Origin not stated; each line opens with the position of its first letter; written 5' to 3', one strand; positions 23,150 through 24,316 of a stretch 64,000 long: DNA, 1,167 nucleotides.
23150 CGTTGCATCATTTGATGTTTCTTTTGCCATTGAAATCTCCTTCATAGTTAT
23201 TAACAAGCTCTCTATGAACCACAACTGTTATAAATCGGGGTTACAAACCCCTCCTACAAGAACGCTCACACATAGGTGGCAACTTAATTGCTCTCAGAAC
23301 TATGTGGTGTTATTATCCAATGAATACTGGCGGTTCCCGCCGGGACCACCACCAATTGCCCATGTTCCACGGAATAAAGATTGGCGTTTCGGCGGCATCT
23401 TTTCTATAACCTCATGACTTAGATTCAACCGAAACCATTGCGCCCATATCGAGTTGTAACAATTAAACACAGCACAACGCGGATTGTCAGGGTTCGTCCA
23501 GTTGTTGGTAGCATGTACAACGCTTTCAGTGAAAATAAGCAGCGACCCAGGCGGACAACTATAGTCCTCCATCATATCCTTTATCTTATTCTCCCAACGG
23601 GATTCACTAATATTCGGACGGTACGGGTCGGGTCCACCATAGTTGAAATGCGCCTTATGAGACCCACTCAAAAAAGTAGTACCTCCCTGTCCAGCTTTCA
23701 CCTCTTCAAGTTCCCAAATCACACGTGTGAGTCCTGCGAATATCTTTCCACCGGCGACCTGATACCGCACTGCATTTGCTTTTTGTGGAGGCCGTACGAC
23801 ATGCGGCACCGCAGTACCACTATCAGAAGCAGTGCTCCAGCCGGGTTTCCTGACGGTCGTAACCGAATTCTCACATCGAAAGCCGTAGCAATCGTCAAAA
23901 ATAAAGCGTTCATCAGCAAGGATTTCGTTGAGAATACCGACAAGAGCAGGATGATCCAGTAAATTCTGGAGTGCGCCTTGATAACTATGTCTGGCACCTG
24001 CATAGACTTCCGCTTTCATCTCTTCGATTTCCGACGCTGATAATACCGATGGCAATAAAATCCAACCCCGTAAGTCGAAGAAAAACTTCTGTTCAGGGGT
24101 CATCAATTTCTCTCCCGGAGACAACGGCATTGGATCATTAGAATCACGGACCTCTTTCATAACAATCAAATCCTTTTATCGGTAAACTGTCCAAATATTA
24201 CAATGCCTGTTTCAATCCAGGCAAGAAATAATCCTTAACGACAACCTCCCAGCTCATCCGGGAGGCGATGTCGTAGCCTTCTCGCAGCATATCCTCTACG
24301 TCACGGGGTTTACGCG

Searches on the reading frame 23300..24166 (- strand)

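Call 15: search_protein_families(library=pfam, proteins=[window:23300-24166:-], max_evalue=0.001)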
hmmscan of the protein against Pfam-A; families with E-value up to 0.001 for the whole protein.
window:23300-24166:- (288 aa): 1 family
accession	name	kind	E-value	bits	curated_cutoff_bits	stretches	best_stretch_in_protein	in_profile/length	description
PF05721.19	PhyH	-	3e-06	28.1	22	1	145-227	125-209/213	Phytanoyl-CoA dioxygenase (PhyH)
